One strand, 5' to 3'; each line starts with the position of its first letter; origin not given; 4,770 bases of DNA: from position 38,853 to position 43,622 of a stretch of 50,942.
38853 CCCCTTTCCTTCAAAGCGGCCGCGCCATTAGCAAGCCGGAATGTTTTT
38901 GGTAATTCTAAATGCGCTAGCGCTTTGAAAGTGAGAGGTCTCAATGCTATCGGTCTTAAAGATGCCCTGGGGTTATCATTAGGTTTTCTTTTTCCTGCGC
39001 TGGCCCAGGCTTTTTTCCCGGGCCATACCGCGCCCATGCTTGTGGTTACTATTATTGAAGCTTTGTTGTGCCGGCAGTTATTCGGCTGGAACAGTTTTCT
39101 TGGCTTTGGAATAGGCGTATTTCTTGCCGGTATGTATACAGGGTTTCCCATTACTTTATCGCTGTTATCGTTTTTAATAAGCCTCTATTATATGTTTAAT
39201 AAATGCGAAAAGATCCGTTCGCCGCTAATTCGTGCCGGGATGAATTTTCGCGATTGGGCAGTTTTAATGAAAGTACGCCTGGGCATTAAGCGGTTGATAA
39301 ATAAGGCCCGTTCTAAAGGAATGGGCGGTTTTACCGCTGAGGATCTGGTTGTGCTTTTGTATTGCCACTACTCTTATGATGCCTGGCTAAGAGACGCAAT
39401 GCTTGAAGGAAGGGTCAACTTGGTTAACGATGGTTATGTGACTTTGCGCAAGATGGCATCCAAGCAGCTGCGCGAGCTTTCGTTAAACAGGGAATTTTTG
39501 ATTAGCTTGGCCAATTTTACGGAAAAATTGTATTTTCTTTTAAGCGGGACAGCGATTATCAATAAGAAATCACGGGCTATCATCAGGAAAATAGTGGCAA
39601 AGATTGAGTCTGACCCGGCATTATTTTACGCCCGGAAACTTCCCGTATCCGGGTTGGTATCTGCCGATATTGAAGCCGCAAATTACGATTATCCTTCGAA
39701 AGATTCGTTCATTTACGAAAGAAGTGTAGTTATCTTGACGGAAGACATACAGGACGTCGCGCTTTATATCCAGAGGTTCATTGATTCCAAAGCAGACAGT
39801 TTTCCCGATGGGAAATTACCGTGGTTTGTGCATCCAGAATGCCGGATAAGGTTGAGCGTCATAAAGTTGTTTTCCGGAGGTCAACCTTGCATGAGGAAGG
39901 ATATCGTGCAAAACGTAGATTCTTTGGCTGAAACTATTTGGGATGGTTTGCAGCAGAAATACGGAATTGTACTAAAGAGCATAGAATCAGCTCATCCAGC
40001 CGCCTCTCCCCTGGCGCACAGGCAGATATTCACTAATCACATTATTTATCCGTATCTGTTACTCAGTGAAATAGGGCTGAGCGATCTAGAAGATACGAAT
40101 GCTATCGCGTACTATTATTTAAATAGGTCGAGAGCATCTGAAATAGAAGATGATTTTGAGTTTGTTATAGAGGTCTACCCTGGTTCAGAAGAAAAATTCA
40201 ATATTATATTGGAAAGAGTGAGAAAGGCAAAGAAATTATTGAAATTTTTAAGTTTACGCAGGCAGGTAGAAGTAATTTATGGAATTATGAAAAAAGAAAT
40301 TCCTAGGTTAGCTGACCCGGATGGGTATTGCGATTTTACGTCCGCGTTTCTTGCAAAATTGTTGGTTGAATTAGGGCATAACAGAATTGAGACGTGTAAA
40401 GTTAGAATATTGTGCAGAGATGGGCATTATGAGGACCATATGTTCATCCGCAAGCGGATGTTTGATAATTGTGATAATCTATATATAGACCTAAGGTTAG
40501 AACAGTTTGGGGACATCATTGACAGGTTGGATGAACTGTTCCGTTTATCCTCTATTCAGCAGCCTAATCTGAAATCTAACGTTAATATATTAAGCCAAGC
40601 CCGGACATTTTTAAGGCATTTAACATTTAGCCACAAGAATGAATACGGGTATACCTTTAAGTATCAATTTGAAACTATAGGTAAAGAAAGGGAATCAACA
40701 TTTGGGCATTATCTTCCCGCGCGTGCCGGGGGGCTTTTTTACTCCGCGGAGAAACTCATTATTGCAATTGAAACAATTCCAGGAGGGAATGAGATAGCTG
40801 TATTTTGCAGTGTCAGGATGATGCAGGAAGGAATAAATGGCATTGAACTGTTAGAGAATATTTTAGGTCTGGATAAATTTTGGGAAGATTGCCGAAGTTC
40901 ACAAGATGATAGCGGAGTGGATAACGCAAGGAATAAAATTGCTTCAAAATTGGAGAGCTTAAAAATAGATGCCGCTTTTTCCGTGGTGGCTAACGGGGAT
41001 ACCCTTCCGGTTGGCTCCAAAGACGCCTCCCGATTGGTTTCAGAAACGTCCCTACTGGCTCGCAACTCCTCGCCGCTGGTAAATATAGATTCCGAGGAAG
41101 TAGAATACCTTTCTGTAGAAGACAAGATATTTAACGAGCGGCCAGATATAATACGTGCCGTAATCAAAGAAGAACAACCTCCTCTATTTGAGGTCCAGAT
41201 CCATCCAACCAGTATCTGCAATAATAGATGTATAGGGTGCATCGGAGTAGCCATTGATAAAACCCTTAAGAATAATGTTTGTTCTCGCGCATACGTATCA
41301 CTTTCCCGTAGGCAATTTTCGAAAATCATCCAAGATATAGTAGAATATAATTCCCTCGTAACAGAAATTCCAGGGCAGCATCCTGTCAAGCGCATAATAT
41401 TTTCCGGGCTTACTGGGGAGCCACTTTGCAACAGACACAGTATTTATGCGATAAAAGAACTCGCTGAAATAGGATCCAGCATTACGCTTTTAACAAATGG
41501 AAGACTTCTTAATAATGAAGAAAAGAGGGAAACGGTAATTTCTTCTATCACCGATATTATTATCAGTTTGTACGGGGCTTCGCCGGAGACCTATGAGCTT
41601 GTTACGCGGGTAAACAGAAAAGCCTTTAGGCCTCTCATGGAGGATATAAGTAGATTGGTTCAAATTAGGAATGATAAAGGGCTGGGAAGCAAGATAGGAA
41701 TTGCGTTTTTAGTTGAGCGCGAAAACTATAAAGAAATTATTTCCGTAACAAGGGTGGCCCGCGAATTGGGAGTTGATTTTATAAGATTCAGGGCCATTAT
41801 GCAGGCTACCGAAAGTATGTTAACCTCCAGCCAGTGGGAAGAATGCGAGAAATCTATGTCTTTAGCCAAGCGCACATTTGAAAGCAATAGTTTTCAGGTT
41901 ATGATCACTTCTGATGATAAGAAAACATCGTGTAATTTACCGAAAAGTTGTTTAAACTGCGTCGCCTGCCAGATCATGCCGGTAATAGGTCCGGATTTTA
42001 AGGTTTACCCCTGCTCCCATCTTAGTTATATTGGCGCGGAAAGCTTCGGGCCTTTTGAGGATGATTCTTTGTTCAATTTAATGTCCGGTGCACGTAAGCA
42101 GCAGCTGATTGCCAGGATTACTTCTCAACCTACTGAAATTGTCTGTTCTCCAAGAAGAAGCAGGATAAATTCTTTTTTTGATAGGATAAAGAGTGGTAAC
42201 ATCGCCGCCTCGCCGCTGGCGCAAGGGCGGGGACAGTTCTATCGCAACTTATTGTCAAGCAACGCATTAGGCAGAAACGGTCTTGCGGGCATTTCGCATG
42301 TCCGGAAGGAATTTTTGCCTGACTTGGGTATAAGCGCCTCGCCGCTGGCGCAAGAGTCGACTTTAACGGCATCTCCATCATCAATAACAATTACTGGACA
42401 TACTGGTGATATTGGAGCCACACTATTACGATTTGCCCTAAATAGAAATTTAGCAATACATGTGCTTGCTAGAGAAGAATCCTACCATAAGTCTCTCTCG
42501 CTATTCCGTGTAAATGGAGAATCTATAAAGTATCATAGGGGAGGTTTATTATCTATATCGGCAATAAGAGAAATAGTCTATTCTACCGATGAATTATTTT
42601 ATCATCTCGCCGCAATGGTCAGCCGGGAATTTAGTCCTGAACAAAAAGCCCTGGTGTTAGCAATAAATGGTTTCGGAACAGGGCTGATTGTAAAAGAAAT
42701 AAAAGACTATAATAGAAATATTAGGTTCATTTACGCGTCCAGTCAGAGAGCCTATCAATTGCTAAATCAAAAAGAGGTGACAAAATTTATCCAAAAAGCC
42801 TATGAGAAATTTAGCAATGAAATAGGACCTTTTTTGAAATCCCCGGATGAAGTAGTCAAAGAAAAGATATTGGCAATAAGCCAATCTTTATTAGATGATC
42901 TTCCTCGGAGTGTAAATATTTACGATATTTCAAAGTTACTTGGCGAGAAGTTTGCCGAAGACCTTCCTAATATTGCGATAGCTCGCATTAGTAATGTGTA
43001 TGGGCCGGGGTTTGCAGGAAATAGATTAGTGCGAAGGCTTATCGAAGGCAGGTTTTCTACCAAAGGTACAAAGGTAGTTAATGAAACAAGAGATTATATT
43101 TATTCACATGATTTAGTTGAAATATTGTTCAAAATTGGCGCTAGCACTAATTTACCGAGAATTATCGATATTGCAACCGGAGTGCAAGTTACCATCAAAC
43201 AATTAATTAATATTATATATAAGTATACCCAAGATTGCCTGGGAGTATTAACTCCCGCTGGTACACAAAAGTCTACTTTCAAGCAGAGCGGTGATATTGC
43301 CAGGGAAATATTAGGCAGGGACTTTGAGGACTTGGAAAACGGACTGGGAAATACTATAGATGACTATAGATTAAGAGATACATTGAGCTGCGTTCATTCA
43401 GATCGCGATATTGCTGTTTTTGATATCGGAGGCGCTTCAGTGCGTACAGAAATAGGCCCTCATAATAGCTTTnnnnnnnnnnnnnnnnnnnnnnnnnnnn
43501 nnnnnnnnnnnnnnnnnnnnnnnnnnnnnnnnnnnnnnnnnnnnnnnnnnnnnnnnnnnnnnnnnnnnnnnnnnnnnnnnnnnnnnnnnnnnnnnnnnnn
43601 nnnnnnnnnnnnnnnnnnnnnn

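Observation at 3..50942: One uninterrupted ORF fills the entire 50.9-kb window (at least 16,980 codons, open at both ends)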

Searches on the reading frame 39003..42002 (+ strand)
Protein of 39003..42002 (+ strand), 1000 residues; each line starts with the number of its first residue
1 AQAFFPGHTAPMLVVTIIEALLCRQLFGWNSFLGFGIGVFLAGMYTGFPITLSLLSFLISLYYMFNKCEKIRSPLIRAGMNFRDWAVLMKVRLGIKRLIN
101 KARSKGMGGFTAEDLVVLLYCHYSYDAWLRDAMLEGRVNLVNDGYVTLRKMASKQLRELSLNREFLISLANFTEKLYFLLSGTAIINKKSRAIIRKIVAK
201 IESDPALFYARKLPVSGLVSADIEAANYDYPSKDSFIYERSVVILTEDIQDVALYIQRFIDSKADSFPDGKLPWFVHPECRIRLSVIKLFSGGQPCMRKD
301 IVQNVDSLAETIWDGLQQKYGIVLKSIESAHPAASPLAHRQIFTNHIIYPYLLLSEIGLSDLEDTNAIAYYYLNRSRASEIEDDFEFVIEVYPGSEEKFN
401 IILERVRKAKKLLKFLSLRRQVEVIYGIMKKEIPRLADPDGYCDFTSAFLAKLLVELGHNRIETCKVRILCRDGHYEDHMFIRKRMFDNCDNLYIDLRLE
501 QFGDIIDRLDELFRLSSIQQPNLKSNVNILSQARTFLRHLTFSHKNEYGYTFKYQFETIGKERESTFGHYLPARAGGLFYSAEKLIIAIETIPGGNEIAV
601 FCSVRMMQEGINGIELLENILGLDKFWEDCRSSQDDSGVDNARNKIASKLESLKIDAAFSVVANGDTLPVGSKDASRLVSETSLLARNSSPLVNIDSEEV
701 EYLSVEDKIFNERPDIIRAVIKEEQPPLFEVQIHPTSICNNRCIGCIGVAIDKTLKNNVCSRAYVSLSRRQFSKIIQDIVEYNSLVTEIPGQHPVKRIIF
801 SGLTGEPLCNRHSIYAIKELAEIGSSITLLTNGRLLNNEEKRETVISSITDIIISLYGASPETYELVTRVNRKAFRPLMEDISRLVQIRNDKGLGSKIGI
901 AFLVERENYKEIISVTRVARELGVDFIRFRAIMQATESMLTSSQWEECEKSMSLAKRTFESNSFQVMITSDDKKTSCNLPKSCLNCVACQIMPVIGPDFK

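Call 20: search_protein_families(library=pfam, proteins=[window:39003-42002:+], max_evalue=0.05)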
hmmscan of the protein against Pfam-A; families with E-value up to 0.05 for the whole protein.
window:39003-42002:+ (1000 aa): 1 family
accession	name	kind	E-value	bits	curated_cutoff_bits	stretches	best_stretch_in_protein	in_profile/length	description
PF04055.27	Radical_SAM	-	6.3e-07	30.2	29.5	1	734-912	2-159/166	Radical SAM superfamily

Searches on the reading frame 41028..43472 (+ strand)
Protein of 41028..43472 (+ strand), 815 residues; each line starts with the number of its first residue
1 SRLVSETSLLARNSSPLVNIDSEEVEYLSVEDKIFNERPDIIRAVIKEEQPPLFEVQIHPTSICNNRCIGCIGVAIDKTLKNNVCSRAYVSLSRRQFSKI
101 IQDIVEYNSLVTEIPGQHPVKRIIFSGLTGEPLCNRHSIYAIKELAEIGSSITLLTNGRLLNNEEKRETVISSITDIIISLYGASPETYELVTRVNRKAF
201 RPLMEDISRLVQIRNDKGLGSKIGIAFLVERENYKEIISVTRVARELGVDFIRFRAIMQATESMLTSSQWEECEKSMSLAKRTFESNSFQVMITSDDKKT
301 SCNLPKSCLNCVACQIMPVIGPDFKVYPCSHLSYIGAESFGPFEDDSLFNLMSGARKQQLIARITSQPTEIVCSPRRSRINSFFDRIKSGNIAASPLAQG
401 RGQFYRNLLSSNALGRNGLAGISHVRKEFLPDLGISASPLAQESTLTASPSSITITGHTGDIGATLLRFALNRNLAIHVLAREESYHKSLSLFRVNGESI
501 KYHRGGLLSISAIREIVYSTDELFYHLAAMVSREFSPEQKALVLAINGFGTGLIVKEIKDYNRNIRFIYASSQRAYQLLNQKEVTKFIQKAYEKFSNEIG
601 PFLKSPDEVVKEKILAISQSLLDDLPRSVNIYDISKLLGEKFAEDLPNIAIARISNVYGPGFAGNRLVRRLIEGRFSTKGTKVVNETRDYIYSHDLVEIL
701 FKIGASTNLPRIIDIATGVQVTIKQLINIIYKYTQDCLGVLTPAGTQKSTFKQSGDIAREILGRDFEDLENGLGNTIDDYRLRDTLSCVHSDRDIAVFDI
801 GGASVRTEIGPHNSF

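Call 42: find_homologous_proteins(query=window:41028-43472:+, max_evalue=0.00001)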
Query window:41028-43472:+ (815 aa): 1 proteins with E <= 0.00001 among 8000 candidates.
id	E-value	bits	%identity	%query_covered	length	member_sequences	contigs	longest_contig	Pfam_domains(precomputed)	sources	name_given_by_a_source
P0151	9.8e-9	52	24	44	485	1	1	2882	-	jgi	-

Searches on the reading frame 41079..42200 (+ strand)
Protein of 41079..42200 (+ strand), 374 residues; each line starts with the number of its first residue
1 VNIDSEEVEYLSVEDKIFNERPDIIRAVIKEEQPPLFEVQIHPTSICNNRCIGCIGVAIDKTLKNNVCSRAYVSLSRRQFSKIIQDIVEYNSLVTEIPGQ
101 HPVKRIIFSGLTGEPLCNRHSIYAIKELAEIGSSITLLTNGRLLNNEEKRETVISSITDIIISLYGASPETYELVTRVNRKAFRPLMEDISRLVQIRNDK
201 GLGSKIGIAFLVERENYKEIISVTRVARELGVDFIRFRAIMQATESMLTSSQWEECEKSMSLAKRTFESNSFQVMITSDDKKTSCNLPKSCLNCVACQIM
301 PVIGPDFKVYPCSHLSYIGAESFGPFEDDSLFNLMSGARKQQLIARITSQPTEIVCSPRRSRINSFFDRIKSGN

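Call 56: find_related_loci(query=A1, collection=genome_contigs, flank=10000)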
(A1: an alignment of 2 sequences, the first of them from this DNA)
Query A1 (374 aa) in genome_contigs; peptide patterns used: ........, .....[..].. (x = any residue, [..] = any of these).
189 stretches matched a pattern; 12 encode a relative of the query (tblastn E <= 1e-3); 12 distinct loci.
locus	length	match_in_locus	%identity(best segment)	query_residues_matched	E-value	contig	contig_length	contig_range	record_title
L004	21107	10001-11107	63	3-371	1e-160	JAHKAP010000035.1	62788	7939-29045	MAG: Candidatus Omnitrophota bacterium isolate Undefined_mixed_planktonic.mb.47 Undefined_mixed_pl.mb.47_k141_544575, wh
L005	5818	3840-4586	22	34-314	3e-13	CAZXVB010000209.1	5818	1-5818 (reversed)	MAG TPA_asm: uncultured Anaerolineales bacterium isolate binchicken_co256_477 genome assembly, contig: NODE_42667_length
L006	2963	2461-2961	26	44-237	1e-12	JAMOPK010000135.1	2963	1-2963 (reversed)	MAG: candidate division WOR-3 bacterium isolate 4559-240_metabat1_scaf2bin.033 4559-240_scaffold_20368_c1, whole genome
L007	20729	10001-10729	24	44-318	2e-11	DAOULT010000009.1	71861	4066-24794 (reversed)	MAG TPA_asm: Anaerolineae bacterium isolate W31_52 k127_272556, whole genome shotgun sequence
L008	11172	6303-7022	20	44-314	2e-10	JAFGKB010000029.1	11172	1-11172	MAG: Anaerolineae bacterium isolate Zod_Metabat.308 k87_405074, whole genome shotgun sequence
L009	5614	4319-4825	26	36-233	5e-9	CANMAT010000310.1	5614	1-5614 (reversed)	MAG: Deltaproteobacteria bacterium isolate ZE-Jul18-30 genome assembly, contig: ZE-Jul18-C23799, whole genome shotgun se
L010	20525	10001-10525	24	47-247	6e-8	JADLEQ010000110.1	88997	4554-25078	MAG: Polyangiaceae bacterium isolate SJ329 c_000001655656, whole genome shotgun sequence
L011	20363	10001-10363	26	34-176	2e-6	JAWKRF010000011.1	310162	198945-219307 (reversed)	MAG: Polyangiaceae bacterium isolate AC1.156 AC1.156.fa-11, whole genome shotgun sequence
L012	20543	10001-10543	22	39-243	3e-6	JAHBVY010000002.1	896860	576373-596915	MAG: Polyangiaceae bacterium isolate ACE_MYX1 MYX1_2, whole genome shotgun sequence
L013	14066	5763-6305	23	39-243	3e-6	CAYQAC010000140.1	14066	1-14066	MAG TPA_asm: uncultured Polyangiaceae bacterium isolate SRP344714_co1_276 genome assembly, contig: NODE_7903_length_1406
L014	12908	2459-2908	25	1-176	3e-6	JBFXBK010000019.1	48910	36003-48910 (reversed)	MAG: Polyangiaceae bacterium isolate CA_2019_TPBS_44 NODE_4422_length_48910_cov_4.775024_TPBS, whole genome shotgun sequ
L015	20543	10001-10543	23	39-243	4e-6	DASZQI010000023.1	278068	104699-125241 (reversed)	MAG TPA_asm: Polyangiaceae bacterium isolate SMAG_U5993 k141_480844, whole genome shotgun sequence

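Call 57: find_related_loci(query=A1, collection=metagenome_contigs, flank=10000)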
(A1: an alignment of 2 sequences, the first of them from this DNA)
Query A1 (374 aa) in metagenome_contigs; peptide patterns used: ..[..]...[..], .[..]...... (x = any residue, [..] = any of these).
259 stretches matched a pattern; 2 encode a relative of the query (tblastn E <= 1e-3); 2 distinct loci.
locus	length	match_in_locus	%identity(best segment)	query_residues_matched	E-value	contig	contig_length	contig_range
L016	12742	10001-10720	23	2-276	3e-6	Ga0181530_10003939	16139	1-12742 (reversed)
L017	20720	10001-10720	23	2-276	3e-6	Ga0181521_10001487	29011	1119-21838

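Call 81: find_related_loci(query=A1, collection=viral_contigs, flank=10000)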
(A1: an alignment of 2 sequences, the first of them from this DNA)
Query A1 (374 aa) in viral_contigs; peptide patterns used: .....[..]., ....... (x = any residue, [..] = any of these).
105 stretches matched a pattern, but none encodes a relative of the query by tblastn (E <= 1e-3).
